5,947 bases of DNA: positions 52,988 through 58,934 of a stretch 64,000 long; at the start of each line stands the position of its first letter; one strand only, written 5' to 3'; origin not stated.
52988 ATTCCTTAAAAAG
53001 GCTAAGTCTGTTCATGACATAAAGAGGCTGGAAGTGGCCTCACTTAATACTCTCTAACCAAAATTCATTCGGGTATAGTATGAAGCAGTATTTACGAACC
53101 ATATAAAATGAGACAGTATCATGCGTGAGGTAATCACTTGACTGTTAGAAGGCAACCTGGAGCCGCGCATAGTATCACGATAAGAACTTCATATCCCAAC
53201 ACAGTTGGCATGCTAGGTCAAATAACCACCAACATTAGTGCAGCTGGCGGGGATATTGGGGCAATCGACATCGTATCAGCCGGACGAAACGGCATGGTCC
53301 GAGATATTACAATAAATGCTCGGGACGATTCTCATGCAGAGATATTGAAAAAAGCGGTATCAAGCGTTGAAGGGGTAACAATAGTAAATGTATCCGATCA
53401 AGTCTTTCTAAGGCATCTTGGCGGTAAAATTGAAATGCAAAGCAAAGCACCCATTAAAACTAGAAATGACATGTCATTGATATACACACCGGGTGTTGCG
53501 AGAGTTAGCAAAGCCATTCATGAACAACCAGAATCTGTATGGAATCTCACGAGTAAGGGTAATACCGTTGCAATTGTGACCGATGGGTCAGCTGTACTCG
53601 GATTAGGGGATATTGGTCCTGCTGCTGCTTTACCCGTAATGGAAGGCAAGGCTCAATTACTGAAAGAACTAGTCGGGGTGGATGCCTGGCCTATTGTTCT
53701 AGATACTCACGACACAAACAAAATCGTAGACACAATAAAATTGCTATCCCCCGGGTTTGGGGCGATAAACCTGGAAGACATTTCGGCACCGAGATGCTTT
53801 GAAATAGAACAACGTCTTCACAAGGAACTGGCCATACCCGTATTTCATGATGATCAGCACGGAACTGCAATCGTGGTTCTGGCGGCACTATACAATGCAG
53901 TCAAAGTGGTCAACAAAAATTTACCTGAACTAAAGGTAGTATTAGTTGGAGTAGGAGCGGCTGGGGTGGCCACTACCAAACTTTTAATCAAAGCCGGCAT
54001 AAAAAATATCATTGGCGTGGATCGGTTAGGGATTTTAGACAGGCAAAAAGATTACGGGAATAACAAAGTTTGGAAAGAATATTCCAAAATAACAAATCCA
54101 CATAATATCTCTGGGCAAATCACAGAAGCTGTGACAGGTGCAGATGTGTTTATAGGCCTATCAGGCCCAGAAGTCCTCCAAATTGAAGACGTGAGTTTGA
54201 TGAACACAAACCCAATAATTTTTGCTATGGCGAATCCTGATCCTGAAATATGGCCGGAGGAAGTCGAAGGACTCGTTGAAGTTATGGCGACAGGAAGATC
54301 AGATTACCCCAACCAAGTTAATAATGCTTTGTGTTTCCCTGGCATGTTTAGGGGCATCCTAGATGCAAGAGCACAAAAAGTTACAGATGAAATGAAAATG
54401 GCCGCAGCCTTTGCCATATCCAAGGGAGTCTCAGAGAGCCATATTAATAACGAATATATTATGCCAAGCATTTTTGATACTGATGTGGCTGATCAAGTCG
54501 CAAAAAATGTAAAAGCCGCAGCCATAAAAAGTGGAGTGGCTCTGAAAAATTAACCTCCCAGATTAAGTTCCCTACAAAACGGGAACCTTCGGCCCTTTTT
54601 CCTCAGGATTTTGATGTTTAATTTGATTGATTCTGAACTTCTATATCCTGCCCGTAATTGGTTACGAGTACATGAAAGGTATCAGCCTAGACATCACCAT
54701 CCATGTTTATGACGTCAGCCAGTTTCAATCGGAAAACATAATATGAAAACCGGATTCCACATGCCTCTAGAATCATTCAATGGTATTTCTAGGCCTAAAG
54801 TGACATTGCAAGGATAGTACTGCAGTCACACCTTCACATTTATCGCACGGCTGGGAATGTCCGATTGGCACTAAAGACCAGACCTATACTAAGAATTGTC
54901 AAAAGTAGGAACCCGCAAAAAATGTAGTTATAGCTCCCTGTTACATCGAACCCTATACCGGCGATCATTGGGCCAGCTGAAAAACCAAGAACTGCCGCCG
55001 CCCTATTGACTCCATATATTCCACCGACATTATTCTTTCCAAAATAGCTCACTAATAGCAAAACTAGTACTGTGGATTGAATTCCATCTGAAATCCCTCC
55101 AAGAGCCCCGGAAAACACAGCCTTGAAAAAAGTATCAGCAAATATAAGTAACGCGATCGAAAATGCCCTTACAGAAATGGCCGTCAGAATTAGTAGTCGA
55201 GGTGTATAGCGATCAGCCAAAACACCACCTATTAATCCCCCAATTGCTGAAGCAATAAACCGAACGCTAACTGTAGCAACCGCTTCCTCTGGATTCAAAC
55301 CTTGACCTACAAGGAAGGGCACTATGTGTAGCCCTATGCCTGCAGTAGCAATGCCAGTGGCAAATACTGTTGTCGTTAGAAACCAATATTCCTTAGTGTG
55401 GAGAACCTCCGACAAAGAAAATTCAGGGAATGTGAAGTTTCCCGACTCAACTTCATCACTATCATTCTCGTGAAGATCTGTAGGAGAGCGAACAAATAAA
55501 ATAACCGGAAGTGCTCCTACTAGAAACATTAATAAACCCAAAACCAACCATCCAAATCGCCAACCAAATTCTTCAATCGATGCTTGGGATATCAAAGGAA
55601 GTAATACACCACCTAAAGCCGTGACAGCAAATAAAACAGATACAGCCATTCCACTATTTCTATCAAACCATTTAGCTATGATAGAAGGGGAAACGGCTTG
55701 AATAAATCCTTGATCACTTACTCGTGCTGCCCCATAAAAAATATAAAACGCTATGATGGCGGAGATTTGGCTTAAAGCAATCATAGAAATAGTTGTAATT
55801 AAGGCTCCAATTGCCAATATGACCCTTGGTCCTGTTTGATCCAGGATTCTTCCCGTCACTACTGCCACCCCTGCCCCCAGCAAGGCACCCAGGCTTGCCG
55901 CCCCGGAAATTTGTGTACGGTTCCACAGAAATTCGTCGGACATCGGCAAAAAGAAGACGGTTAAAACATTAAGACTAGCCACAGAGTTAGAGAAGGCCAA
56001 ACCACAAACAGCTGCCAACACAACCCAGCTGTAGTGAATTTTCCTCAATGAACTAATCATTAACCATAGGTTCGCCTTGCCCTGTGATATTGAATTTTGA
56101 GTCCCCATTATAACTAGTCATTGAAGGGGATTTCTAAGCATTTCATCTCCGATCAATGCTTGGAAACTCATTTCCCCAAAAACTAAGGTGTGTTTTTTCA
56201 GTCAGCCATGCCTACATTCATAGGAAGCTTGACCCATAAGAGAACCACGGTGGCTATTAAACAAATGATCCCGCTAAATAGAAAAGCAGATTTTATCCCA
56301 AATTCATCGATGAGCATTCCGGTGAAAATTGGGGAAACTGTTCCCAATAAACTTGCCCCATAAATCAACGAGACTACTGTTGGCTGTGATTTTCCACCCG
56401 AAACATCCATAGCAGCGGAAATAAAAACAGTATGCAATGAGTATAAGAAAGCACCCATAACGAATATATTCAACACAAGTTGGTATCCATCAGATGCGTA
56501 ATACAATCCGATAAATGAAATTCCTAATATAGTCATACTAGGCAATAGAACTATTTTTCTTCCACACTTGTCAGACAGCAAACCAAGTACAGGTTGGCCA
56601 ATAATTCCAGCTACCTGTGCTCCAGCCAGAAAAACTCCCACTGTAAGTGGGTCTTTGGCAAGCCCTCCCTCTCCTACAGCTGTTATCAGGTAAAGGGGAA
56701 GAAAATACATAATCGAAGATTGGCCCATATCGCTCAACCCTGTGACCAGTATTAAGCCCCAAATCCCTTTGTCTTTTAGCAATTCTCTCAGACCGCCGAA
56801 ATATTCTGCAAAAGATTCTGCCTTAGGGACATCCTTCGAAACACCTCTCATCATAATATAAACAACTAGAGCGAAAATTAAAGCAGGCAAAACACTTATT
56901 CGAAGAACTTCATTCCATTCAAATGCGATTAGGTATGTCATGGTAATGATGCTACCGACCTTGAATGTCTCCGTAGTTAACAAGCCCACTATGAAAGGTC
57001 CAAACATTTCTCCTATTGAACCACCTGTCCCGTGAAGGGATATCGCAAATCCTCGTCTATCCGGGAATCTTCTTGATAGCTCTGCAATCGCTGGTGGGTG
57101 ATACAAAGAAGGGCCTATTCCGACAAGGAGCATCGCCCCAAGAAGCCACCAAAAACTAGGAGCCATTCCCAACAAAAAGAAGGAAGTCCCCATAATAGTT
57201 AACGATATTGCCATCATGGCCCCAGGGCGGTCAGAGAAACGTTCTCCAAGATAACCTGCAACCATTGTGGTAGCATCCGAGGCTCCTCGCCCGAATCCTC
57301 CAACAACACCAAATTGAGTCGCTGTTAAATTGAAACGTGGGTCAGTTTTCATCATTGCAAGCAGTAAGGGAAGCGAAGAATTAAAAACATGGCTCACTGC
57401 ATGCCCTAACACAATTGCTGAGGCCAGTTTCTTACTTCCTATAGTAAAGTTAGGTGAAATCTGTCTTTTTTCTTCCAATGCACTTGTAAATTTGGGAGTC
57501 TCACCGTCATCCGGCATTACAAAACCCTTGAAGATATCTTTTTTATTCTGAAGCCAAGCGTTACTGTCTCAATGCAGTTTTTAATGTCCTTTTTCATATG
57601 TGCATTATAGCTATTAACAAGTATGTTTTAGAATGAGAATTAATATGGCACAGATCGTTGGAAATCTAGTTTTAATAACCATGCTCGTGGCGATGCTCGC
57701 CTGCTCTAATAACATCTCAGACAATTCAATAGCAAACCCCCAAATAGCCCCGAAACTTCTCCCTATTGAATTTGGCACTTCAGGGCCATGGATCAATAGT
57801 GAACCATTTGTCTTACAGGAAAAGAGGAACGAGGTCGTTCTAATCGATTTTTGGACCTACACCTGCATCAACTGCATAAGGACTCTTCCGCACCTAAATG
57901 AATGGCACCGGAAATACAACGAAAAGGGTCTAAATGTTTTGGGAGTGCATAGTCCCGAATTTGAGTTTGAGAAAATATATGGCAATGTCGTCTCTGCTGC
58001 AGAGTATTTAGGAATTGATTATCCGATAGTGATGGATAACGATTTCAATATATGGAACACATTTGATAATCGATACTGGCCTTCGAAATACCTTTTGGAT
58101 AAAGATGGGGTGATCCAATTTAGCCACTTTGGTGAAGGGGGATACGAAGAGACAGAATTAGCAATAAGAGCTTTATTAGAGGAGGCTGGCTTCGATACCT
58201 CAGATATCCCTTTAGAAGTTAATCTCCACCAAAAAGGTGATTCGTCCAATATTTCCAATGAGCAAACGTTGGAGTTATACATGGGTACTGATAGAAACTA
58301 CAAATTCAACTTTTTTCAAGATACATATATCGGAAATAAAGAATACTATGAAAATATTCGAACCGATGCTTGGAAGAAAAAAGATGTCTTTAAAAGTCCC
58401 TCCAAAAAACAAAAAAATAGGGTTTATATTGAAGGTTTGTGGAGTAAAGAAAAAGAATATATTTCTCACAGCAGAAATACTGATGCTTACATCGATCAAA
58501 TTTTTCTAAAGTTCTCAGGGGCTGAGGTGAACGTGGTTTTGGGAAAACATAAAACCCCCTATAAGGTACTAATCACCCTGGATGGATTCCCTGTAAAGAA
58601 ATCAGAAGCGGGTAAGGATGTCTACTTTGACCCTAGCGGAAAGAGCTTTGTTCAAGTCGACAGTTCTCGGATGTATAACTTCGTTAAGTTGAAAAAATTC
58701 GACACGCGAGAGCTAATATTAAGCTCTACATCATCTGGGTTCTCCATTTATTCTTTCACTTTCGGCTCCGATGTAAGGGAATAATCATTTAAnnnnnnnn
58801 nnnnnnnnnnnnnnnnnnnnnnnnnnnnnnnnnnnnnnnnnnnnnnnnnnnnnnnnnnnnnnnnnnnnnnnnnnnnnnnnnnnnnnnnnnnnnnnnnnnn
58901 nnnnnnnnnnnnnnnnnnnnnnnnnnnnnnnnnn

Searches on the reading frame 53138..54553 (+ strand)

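Call 30: search_protein_families(library=pfam, proteins=[window:53138-54553:+], max_evalue=0.0001)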
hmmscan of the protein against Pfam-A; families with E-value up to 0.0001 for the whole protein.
window:53138-54553:+ (471 aa): 2 families
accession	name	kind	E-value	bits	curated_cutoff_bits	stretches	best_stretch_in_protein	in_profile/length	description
PF00390.24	malic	-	6.5e-28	98.2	23.1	1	96-227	2-181/182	Malic enzyme, N-terminal domain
PF03949.21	Malic_M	-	1.5e-23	83.8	23.5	1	242-462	3-257/258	Malic enzyme, NAD binding domain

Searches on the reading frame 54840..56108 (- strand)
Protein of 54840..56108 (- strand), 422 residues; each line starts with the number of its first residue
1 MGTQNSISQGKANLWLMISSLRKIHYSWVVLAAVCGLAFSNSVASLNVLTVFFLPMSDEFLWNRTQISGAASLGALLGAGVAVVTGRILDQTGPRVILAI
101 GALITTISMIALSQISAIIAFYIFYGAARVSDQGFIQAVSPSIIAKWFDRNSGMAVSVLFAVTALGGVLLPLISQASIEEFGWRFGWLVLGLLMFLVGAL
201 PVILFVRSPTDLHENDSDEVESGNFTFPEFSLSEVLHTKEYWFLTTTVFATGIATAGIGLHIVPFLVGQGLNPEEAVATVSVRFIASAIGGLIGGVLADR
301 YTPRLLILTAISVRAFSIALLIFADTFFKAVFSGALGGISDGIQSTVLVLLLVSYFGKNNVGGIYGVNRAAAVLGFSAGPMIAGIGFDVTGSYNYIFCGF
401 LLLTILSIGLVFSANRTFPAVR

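Call 30: search_protein_families(library=pfam, proteins=[window:54840-56108:-], max_evalue=0.0001)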
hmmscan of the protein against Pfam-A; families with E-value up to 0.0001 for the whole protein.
window:54840-56108:- (422 aa): 1 family
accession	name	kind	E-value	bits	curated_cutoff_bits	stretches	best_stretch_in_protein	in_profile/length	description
PF07690.21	MFS_1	-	2.1e-35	122.7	33.4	2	39-277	6-241/347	Major Facilitator Superfamily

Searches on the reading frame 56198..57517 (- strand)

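Call 30: search_protein_families(library=pfam, proteins=[window:56198-57517:-], max_evalue=0.0001)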
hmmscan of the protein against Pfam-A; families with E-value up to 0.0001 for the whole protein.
window:56198-57517:- (439 aa): 2 families
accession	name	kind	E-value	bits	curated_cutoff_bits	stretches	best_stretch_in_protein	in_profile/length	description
PF07690.21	MFS_1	-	1.5e-42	146.3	33.4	2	37-296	3-247/347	Major Facilitator Superfamily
PF00083.30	Sugar_tr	-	6.4e-08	32.3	22.3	0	344-430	9-97/452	Sugar (and other) transporter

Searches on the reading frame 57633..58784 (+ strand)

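Call 30: search_protein_families(library=pfam, proteins=[window:57633-58784:+], max_evalue=0.0001)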
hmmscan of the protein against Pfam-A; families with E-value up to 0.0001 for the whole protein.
window:57633-58784:+ (383 aa): 4 families
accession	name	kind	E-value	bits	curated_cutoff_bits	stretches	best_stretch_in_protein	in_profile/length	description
PF17991.7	Thioredoxin_10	-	1.9e-18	67.8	27.1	1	230-378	3-142/142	Thioredoxin like C-terminal domain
PF00578.27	AhpC-TSA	-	9.2e-10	39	26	1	57-163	16-123/124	AhpC/TSA family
PF13905.12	Thioredoxin_8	-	1.2e-08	35.6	27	1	66-159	1-92/94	Thioredoxin-like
PF08534.16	Redoxin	-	1.7e-06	28.4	26.6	1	58-168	20-135/148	Redoxin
